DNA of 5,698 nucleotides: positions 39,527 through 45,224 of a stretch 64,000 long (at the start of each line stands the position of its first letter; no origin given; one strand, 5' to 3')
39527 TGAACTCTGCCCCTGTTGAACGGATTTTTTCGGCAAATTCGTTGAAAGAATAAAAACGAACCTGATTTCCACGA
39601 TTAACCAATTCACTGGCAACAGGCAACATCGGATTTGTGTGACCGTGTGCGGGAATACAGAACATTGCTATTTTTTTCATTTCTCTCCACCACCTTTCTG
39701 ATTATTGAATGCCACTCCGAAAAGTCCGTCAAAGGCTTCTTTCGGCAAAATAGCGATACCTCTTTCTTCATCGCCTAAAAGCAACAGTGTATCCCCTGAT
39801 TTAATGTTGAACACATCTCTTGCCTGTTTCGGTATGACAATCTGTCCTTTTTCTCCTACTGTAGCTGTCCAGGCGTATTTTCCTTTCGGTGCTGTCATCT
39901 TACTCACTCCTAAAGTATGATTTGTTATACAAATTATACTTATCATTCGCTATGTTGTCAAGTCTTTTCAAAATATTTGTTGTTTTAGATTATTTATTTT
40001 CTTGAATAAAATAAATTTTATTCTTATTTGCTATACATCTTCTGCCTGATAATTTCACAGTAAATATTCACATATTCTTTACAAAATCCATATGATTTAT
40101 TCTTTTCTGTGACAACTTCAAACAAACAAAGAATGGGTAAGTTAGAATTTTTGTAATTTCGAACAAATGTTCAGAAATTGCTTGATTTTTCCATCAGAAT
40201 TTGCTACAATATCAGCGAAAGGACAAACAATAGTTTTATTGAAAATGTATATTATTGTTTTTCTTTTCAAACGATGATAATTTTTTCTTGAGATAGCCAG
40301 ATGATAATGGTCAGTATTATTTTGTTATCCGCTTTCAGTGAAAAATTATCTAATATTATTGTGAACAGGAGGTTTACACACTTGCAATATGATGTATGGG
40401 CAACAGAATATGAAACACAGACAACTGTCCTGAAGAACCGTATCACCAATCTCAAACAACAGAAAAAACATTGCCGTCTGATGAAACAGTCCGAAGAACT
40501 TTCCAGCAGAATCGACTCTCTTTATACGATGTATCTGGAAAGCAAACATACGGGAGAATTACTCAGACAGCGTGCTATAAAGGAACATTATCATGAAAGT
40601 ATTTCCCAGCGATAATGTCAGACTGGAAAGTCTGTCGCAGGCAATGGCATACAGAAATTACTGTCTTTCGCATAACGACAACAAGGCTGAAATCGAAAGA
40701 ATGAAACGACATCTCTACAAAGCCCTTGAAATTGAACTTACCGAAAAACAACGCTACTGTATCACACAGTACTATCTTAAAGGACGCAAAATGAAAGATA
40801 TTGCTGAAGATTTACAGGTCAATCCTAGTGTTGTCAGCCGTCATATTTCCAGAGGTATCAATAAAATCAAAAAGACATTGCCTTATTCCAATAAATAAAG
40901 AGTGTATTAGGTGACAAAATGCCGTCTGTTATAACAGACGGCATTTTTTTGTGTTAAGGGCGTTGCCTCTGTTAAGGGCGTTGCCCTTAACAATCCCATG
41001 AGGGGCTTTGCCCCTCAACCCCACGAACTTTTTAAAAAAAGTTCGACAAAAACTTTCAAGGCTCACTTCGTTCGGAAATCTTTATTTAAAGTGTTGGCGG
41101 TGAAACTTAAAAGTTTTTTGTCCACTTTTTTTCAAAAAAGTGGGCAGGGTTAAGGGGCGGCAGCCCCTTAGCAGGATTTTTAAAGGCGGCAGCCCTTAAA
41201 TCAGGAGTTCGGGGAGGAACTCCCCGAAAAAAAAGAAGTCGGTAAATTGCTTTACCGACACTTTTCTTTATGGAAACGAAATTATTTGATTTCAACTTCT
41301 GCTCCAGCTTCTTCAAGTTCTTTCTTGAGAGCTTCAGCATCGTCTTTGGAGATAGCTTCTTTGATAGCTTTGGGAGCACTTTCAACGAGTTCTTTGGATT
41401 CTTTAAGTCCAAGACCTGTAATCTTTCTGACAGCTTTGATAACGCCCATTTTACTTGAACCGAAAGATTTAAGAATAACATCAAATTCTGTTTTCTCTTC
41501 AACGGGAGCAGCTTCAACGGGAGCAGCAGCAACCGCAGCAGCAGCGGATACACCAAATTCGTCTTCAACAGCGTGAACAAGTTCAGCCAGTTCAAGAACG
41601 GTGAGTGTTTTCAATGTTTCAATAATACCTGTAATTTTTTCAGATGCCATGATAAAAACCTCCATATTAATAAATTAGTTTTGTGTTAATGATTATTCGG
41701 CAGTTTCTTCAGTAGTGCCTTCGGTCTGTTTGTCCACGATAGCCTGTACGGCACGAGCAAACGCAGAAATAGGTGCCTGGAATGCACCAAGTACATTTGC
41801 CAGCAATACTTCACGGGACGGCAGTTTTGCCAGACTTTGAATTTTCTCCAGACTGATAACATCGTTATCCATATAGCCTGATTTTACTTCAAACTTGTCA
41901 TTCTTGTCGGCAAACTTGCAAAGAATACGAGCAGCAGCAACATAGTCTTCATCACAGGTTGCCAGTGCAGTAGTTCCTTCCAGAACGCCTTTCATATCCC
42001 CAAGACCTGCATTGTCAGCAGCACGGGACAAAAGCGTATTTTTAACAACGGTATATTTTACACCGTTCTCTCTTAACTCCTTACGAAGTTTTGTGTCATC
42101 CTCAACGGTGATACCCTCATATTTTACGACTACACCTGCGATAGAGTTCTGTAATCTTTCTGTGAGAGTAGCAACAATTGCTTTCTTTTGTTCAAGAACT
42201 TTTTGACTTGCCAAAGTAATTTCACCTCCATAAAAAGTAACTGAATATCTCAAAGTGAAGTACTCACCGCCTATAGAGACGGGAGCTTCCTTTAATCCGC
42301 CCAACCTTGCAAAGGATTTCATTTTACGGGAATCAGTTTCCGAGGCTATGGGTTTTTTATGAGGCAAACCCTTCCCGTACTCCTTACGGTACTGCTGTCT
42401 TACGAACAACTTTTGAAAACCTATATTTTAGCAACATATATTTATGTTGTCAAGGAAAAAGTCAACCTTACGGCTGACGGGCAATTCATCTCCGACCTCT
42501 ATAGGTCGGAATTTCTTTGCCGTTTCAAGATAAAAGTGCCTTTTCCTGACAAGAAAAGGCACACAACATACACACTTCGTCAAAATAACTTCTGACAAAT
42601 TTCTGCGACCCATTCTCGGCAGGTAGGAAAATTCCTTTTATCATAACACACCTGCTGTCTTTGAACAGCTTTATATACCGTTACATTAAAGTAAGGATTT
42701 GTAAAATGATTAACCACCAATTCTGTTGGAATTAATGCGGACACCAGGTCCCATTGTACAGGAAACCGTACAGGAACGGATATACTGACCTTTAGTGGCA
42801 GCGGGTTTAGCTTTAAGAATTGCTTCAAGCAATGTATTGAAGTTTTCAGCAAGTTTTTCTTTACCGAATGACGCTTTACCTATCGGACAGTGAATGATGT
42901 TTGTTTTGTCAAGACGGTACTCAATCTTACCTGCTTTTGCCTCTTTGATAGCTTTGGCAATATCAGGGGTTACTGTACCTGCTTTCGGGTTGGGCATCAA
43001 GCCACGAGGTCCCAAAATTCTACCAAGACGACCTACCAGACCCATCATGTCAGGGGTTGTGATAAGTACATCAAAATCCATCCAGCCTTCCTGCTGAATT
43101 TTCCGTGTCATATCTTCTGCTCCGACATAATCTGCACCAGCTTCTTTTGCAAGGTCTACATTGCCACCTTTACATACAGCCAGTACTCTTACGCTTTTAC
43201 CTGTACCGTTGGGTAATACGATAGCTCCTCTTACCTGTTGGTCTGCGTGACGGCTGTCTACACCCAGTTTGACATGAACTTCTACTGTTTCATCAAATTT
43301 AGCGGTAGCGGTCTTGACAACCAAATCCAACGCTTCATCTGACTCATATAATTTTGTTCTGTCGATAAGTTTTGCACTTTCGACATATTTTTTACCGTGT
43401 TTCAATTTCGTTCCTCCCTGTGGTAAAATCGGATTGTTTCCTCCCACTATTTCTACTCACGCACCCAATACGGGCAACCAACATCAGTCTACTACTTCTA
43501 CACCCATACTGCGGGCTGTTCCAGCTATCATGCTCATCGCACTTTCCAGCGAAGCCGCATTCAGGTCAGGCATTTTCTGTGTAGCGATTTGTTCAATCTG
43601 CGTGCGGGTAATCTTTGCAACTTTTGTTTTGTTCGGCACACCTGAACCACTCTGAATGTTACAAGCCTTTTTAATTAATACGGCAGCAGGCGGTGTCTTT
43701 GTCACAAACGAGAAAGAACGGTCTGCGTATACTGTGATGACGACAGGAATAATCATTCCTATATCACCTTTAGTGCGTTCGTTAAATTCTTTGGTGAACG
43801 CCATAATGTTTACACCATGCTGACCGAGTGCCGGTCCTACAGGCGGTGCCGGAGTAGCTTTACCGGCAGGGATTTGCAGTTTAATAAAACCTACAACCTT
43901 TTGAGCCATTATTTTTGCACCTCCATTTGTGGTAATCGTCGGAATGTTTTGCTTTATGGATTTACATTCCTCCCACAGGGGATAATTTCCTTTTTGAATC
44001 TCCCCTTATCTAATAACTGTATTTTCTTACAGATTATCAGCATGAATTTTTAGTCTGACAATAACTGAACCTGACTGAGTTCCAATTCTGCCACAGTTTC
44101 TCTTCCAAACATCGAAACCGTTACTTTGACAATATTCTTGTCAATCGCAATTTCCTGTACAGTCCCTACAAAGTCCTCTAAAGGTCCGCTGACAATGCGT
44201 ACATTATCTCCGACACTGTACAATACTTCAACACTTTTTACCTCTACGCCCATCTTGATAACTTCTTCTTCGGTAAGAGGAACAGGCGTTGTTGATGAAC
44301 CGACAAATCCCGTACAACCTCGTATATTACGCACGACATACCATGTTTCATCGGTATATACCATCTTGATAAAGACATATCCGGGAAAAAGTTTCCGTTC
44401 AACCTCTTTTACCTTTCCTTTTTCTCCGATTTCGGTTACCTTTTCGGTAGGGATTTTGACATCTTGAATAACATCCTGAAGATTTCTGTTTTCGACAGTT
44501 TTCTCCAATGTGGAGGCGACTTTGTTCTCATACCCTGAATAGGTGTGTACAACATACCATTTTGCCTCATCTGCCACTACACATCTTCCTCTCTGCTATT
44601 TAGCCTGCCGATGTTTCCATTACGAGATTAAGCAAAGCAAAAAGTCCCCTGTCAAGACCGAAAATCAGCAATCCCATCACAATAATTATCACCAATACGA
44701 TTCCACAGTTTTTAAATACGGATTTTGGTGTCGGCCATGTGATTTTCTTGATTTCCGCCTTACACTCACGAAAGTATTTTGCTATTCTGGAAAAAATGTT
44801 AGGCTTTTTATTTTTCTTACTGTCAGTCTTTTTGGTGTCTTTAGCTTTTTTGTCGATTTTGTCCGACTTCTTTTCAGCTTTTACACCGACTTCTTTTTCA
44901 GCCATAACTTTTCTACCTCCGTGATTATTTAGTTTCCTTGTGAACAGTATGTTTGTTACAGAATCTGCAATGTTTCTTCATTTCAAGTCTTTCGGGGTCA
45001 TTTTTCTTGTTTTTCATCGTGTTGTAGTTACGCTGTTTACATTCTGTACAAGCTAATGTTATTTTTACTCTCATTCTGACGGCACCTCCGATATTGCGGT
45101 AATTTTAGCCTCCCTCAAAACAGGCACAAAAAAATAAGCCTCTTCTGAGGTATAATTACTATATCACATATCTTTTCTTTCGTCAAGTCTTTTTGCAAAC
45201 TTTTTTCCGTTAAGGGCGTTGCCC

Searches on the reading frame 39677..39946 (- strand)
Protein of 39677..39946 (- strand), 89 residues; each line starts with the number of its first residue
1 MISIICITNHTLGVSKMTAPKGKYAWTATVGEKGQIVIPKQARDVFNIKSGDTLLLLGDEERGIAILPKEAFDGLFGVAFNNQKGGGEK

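Call 46: search_protein_families(library=ncbifam, proteins=[window:39677-39946:-], max_evalue=0.01)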
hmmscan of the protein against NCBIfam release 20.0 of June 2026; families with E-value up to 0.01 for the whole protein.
window:39677-39946:- (89 aa): 4 families
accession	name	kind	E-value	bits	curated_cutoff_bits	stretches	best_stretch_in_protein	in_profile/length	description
TIGR01439.1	lp_hng_hel_AbrB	domain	8.7e-15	54.2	28.3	1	27-69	1-43/44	transcriptional regulator, AbrB family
NF040962.1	near_HgcAB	equivalog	6e-08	32.4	70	1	29-63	9-43/70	HgcAB-associated protein HgcC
NF006352.0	PRK08577.1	equivalog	0.00025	21.1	140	1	29-63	8-42/136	hypothetical protein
TIGR02851.1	spore_V_T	equivalog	0.0066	16.3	235.9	1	32-67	11-45/180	stage V sporulation protein T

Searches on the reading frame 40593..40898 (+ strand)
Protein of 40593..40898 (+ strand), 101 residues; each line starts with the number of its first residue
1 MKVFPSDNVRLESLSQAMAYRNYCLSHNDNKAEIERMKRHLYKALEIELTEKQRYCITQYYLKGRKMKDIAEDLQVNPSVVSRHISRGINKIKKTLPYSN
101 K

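Call 46: search_protein_families(library=ncbifam, proteins=[window:40593-40898:+], max_evalue=0.01)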
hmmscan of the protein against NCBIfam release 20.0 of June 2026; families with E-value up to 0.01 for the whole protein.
window:40593-40898:+ (101 aa): 32 families (the best 25 are shown)
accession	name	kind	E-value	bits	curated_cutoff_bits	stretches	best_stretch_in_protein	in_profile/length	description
TIGR02937.1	sigma70-ECF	superfamily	6.6e-12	45.4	42.9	1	27-96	97-165/165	sigma-70 family RNA polymerase sigma factor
TIGR02985.1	Sig70_bacteroi1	subfamily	7.3e-10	39.3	126.4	1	25-96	92-162/162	RNA polymerase sigma-70 factor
NF005644.0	PRK07408.1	subfamily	2.9e-07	30.4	261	1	34-97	192-254/258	RNA polymerase sigma factor SigF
TIGR02479.1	FliA_WhiG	subfamily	8.9e-07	28.9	189.6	1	23-96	151-223/224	FliA/WhiG family RNA polymerase sigma factor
NF005413.0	PRK06986.1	subfamily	3e-06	27.2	201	1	19-97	160-237/241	RNA polymerase sigma factor FliA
NF007228.0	PRK09646.1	subfamily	3.3e-06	26.9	226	1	29-96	124-190/194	ECF RNA polymerase sigma factor SigK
TIGR02983.1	SigE-fam_strep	subfamily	3.4e-06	27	141.55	1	16-97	79-159/162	SigE family RNA polymerase sigma factor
NF045758.2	YlxM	equivalog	4.1e-06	26.8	80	1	40-92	8-60/72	YlxM family DNA-binding protein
TIGR02984.1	Sig-70_plancto1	subfamily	1.1e-05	25.1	183.75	1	37-96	130-188/189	RNA polymerase sigma-70 factor, Planctomycetaceae-specific subfamily 1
NF004935.0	PRK06288.1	equivalog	2.4e-05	24.1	343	1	28-96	195-262/270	RNA polymerase sigma factor WhiG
TIGR02954.1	Sig70_famx3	hypoth_equivalog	7.8e-05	22.5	188.5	1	30-96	104-167/170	RNA polymerase sigma-70 factor, TIGR02954 family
TIGR02980.1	SigBFG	subfamily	0.00012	21.9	234.35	1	25-96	156-226/227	SigB/SigF/SigG family RNA polymerase sigma factor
NF005248.0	PRK06759.1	equivalog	0.00013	21.7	133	1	18-95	77-153/156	RNA polymerase factor sigma-70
NF004602.0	PRK05932.2-4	equivalog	0.00034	19.6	506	1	34-87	271-324/416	RNA polymerase factor sigma-54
NF007227.0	PRK09645.1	subfamily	0.00042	20.2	202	1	37-96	112-170/177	sigma-70 family RNA polymerase sigma factor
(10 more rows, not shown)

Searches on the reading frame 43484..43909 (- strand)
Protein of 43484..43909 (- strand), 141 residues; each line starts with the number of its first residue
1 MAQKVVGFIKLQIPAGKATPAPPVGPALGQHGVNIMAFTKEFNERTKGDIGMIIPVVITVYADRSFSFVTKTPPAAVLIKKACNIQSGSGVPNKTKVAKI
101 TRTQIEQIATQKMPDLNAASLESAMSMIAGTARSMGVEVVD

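Call 32: find_encoding_contigs(protein=window:43484-43909:-, flank=10000, max_places=10)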
Protein window:43484-43909:- (141 aa): 18 contigs read that carry it; 10 places shown.
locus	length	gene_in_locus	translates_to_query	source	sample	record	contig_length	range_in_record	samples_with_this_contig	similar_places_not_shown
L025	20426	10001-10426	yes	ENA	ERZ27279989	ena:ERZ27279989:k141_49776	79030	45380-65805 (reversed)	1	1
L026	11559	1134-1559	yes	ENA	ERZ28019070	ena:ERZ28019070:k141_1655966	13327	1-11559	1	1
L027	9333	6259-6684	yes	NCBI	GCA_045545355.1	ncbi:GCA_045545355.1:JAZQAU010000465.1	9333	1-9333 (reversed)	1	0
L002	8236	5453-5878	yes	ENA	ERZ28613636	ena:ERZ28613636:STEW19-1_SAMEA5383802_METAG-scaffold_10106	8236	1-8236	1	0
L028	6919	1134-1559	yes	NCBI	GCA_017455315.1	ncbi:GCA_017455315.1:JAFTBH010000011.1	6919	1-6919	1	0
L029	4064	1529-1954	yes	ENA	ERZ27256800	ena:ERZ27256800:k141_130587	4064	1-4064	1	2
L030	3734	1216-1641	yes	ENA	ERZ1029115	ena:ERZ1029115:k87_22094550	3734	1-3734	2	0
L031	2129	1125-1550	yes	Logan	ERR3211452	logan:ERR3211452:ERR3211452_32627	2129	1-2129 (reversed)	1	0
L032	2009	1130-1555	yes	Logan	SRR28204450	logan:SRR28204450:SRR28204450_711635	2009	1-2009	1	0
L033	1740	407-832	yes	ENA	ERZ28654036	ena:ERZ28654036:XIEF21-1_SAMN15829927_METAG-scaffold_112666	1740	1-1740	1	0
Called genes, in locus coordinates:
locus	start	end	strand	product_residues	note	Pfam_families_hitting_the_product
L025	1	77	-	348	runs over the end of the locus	PF12330:Haspin_kinase (weak), PF00069:Pkinase, PF07714:PK_Tyr_Ser-Thr, PF14531:Kinase-like (faint)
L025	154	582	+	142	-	-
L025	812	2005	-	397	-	PF13180:PDZ_2, PF05580:Peptidase_S55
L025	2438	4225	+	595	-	PF00753:Lactamase_B, PF19583:ODP, PF12724:Flavodoxin_5 (weak), PF01613:Flavin_Reduct, PF21349:RUBY_RBDX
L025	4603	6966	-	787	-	PF00122:E1-E2_ATPase, PF00702:Hydrolase, PF08282:Hydrolase_3 (faint)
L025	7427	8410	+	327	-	PF00682:HMGL-like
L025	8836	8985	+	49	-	PF00471:Ribosomal_L33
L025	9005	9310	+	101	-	PF00584:SecE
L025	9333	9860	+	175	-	PF02357:NusG, PF00467:KOW (faint)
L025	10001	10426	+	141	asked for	PF03946:Ribosomal_L11_N, PF00298:Ribosomal_L11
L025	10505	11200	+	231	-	PF00687:Ribosomal_L1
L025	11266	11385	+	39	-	-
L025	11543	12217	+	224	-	PF00466:Ribosomal_L10, PF27436:RL10_C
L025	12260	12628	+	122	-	PF16320:Ribosomal_L12_N, PF00542:Ribosomal_L12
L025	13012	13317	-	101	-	PF04297:UPF0122 (weak), PF08281:Sigma70_r4_2, PF04545:Sigma70_r4, PF13936:HTH_38 (weak)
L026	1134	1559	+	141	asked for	PF03946:Ribosomal_L11_N, PF00298:Ribosomal_L11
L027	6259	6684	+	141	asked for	PF03946:Ribosomal_L11_N, PF00298:Ribosomal_L11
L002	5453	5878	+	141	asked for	PF03946:Ribosomal_L11_N, PF00298:Ribosomal_L11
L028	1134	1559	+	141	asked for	PF03946:Ribosomal_L11_N, PF00298:Ribosomal_L11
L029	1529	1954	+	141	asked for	PF03946:Ribosomal_L11_N, PF00298:Ribosomal_L11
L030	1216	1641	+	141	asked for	PF03946:Ribosomal_L11_N, PF00298:Ribosomal_L11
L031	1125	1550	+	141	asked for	PF03946:Ribosomal_L11_N, PF00298:Ribosomal_L11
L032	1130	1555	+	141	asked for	PF03946:Ribosomal_L11_N, PF00298:Ribosomal_L11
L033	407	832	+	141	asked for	PF03946:Ribosomal_L11_N, PF00298:Ribosomal_L11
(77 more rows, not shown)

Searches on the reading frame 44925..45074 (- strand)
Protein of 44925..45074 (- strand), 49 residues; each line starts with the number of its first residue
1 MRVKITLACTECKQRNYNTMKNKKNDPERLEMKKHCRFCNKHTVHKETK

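Call 37: find_encoding_contigs(protein=window:44925-45074:-, flank=10000, max_places=10)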
Protein window:44925-45074:- (49 aa): 13 contigs read that carry it; 9 places shown.
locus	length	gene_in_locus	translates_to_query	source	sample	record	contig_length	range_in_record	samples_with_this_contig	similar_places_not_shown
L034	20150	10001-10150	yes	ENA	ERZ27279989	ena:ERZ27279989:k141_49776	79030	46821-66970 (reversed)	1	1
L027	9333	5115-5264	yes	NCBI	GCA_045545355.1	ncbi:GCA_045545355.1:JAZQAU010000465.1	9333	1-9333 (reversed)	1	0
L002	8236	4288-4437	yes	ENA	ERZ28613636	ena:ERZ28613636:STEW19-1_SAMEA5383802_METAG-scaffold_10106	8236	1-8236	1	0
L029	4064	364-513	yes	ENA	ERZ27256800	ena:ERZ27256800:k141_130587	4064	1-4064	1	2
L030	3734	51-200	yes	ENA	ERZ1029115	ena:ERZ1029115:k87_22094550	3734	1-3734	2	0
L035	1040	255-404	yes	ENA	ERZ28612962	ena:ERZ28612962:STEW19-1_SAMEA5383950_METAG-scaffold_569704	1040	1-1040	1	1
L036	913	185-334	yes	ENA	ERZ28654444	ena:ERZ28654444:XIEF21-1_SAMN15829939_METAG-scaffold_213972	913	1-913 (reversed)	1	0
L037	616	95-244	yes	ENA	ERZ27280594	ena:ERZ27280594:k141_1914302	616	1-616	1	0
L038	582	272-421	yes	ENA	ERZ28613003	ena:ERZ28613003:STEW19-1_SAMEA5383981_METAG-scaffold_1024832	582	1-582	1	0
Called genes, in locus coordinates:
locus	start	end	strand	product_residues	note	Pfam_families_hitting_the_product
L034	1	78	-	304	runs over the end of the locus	-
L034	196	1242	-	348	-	PF12330:Haspin_kinase (weak), PF00069:Pkinase, PF07714:PK_Tyr_Ser-Thr, PF14531:Kinase-like (faint)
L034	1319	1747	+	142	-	-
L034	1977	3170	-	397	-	PF13180:PDZ_2, PF05580:Peptidase_S55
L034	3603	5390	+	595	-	PF00753:Lactamase_B, PF19583:ODP, PF12724:Flavodoxin_5 (weak), PF01613:Flavin_Reduct, PF21349:RUBY_RBDX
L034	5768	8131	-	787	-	PF00122:E1-E2_ATPase, PF00702:Hydrolase, PF08282:Hydrolase_3 (faint)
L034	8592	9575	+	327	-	PF00682:HMGL-like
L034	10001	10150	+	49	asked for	PF00471:Ribosomal_L33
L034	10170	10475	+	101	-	PF00584:SecE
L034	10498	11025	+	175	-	PF02357:NusG, PF00467:KOW (faint)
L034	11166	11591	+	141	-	PF03946:Ribosomal_L11_N, PF00298:Ribosomal_L11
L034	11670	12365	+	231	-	PF00687:Ribosomal_L1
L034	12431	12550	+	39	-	-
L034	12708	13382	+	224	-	PF00466:Ribosomal_L10, PF27436:RL10_C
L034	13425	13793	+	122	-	PF16320:Ribosomal_L12_N, PF00542:Ribosomal_L12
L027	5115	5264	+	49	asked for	PF00471:Ribosomal_L33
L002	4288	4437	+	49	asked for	PF00471:Ribosomal_L33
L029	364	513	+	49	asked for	PF00471:Ribosomal_L33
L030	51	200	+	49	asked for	PF00471:Ribosomal_L33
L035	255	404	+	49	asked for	PF00471:Ribosomal_L33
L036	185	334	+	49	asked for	PF00471:Ribosomal_L33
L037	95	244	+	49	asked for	PF00471:Ribosomal_L33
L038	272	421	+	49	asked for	PF00471:Ribosomal_L33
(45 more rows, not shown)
